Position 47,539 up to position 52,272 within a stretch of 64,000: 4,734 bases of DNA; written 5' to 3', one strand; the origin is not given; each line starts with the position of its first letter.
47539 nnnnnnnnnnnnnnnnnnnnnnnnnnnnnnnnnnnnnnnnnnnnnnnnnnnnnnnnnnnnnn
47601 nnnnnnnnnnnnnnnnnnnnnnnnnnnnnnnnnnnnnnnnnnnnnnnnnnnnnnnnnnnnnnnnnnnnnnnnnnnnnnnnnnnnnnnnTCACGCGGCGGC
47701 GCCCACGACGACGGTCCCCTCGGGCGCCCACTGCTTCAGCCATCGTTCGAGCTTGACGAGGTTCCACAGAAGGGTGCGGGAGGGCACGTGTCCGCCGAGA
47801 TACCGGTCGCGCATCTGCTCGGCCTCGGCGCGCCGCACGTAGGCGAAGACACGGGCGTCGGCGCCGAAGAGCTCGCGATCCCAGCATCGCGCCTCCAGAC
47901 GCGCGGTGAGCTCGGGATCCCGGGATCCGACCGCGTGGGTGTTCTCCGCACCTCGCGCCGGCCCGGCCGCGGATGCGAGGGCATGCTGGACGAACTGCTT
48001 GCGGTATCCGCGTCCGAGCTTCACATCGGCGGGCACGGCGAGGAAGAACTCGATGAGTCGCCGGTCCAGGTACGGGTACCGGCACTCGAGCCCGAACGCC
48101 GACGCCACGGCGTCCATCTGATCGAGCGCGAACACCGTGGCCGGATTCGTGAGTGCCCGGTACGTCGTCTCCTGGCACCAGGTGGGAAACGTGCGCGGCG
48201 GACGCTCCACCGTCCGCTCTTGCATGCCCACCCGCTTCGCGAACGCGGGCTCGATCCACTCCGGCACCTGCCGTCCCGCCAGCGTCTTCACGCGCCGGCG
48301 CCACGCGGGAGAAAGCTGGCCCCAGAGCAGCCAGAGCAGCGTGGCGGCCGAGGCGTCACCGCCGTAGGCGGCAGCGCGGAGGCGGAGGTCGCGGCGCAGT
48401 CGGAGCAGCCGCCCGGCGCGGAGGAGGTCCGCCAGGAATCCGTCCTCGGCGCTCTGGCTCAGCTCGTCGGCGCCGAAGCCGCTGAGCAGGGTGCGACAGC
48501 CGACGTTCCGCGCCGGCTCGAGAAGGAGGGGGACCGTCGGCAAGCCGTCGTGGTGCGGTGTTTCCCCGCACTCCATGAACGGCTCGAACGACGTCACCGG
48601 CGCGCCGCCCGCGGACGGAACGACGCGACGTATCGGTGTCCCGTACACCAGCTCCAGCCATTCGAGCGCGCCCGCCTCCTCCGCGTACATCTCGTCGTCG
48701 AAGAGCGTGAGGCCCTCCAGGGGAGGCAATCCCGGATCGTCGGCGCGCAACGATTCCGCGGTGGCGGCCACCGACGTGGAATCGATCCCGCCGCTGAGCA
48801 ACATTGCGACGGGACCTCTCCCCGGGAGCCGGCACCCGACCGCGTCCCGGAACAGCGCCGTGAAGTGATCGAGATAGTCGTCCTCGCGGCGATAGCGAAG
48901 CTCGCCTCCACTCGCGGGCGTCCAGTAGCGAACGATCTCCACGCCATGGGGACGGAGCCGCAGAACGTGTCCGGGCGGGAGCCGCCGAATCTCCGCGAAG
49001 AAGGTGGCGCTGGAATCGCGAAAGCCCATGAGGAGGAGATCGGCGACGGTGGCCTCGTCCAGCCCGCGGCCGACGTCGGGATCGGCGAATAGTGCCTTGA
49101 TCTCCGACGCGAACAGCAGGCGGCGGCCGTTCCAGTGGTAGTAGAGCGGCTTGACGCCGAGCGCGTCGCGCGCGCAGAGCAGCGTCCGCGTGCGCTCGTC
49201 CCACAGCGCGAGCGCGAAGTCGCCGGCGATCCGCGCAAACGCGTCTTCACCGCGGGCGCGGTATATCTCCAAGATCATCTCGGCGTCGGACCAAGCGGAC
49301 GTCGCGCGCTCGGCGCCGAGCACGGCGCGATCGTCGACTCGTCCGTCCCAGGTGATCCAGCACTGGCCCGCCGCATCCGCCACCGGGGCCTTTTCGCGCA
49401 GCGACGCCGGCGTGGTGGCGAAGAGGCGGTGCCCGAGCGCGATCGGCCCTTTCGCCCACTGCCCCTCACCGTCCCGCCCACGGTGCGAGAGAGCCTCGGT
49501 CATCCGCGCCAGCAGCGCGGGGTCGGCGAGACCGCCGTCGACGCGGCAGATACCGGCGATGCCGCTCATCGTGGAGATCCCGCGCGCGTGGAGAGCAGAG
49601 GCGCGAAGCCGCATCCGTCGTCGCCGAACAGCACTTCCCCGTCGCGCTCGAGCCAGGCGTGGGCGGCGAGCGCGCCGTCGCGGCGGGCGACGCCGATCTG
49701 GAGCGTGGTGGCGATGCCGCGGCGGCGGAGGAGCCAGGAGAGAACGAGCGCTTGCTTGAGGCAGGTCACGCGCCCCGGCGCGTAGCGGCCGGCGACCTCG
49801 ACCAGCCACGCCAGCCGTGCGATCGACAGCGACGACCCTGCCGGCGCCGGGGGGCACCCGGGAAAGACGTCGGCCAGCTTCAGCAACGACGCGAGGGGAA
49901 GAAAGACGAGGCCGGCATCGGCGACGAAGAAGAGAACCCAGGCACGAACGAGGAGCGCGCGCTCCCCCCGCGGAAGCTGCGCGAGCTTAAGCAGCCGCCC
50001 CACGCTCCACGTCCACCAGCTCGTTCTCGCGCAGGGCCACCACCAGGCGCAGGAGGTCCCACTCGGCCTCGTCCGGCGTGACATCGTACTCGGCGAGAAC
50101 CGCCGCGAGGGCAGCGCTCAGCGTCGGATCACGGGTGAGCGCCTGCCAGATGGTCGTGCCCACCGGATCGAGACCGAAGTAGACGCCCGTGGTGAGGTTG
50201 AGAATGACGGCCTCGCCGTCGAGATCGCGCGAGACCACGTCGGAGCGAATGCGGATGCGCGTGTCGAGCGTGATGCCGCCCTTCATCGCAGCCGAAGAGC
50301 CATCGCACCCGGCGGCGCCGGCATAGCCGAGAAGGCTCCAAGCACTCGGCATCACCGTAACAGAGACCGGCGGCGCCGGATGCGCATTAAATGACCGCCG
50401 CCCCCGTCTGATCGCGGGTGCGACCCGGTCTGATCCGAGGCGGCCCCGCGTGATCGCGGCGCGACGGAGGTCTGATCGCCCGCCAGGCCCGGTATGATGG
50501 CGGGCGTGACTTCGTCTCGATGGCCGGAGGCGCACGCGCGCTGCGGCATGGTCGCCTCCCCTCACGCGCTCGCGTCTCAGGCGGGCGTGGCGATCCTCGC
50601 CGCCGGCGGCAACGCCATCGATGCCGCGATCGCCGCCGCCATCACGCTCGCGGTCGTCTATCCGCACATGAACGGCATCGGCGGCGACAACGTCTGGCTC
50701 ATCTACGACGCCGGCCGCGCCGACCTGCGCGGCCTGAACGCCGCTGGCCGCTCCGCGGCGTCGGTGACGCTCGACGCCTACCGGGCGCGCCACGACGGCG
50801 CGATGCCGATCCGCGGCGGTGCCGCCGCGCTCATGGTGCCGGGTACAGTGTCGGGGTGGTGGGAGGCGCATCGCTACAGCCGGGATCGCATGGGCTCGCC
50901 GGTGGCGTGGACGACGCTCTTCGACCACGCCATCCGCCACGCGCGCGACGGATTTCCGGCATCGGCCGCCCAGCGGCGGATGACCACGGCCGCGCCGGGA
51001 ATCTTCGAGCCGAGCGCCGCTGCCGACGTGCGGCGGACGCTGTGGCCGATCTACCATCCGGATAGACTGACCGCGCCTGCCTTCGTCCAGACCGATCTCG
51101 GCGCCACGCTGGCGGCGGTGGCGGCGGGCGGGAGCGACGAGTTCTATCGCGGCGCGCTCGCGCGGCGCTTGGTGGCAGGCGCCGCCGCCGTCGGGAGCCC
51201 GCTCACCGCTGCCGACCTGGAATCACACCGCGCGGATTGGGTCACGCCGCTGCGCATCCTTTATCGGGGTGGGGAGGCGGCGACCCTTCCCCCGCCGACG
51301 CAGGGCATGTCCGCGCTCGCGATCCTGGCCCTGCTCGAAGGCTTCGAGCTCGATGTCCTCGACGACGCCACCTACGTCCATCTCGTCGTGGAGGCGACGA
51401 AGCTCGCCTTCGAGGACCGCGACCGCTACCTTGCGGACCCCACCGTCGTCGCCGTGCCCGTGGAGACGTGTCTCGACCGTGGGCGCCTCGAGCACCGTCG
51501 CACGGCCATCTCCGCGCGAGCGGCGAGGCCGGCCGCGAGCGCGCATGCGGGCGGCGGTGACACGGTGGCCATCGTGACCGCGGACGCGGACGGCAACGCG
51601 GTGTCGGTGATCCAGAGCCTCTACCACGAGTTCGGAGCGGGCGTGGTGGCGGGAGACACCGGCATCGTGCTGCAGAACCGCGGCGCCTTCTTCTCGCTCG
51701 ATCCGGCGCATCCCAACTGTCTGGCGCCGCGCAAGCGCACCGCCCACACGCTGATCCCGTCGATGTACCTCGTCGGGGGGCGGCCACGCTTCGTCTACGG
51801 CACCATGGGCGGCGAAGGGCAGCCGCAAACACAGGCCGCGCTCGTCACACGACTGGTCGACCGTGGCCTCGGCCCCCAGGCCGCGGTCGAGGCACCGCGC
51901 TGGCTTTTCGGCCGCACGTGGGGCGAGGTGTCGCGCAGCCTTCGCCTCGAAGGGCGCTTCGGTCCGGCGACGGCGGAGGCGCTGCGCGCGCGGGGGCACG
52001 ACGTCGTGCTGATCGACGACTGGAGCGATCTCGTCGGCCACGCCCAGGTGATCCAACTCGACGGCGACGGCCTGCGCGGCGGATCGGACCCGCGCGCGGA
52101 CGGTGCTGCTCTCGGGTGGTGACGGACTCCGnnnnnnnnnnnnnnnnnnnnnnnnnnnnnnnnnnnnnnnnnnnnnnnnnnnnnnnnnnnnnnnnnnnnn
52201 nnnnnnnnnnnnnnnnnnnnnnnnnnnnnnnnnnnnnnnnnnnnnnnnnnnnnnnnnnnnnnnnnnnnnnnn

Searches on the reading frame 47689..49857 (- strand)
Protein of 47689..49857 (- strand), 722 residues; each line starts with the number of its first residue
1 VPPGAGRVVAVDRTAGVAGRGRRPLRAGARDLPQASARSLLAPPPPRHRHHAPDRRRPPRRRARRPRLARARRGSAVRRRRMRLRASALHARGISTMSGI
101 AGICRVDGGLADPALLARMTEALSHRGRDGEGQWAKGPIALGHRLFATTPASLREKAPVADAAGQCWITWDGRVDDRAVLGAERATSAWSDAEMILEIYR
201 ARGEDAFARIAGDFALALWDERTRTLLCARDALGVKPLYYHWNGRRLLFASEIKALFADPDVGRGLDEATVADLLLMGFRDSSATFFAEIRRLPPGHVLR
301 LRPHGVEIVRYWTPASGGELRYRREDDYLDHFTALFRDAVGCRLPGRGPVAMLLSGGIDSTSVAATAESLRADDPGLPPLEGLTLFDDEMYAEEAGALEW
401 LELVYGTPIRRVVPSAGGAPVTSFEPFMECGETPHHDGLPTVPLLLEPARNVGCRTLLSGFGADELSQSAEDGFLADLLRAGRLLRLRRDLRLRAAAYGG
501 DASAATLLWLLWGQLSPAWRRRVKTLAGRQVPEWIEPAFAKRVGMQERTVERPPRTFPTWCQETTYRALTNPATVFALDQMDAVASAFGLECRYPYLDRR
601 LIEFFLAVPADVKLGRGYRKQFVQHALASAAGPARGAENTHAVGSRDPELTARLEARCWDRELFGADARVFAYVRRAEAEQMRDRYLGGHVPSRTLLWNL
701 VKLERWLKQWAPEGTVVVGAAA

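Call 8: search_protein_families(library=pfam, proteins=[window:47689-49857:-], max_evalue=0.001)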
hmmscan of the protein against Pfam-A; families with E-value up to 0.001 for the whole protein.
window:47689-49857:- (722 aa): 3 families
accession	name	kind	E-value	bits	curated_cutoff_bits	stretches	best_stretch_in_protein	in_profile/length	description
PF00733.27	Asn_synthase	-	4e-31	109.4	21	1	332-708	2-354/354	Asparagine synthase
PF13537.11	GATase_7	-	3.7e-25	88.8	25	1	155-257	12-122/123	Glutamine amidotransferase domain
PF13522.11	GATase_6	-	6.8e-21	75.1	27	1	129-252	2-130/130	Glutamine amidotransferase domain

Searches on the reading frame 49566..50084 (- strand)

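Call 8: search_protein_families(library=pfam, proteins=[window:49566-50084:-], max_evalue=0.001)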
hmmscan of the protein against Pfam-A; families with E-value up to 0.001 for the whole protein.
window:49566-50084:- (172 aa): 1 family
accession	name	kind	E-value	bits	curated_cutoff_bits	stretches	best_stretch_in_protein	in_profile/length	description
PF13471.12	Transglut_core3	-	6.4e-24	84.6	26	1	75-164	25-116/117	Transglutaminase-like superfamily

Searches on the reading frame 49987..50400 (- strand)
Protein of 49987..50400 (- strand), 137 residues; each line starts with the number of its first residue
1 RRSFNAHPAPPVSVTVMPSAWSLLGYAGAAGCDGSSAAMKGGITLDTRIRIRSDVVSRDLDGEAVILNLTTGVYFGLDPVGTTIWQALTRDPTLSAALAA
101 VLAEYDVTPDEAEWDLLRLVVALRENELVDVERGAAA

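Call 8: search_protein_families(library=pfam, proteins=[window:49987-50400:-], max_evalue=0.001)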
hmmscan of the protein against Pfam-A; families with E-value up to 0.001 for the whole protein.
window:49987-50400:- (137 aa): 1 family
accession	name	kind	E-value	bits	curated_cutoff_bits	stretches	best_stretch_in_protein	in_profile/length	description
PF05402.18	PqqD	-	7.5e-15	55.5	23.4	1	63-129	1-67/67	Coenzyme PQQ synthesis protein D (PqqD)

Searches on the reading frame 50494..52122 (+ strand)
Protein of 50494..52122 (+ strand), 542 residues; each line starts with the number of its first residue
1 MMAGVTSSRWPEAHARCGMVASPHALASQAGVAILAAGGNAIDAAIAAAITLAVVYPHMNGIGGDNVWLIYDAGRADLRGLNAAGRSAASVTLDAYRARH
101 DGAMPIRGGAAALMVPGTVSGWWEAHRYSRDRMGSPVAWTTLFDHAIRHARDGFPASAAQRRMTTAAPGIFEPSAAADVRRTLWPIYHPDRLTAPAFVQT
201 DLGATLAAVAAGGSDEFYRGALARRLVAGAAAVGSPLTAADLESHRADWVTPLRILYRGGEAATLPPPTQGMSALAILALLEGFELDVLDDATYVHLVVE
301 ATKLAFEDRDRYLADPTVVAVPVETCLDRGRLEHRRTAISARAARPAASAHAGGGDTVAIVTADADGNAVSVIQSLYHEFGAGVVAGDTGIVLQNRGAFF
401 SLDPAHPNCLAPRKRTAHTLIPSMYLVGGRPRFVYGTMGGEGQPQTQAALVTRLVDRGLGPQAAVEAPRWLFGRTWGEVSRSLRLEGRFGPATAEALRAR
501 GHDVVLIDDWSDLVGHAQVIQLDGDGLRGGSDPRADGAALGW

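Call 8: search_protein_families(library=pfam, proteins=[window:50494-52122:+], max_evalue=0.001)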
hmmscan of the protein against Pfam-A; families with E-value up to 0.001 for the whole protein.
window:50494-52122:+ (542 aa): 1 family
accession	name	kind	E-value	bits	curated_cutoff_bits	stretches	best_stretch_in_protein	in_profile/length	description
PF01019.26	G_glu_transpept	-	1.5e-126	423.7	27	1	33-537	2-512/512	Gamma-glutamyltranspeptidase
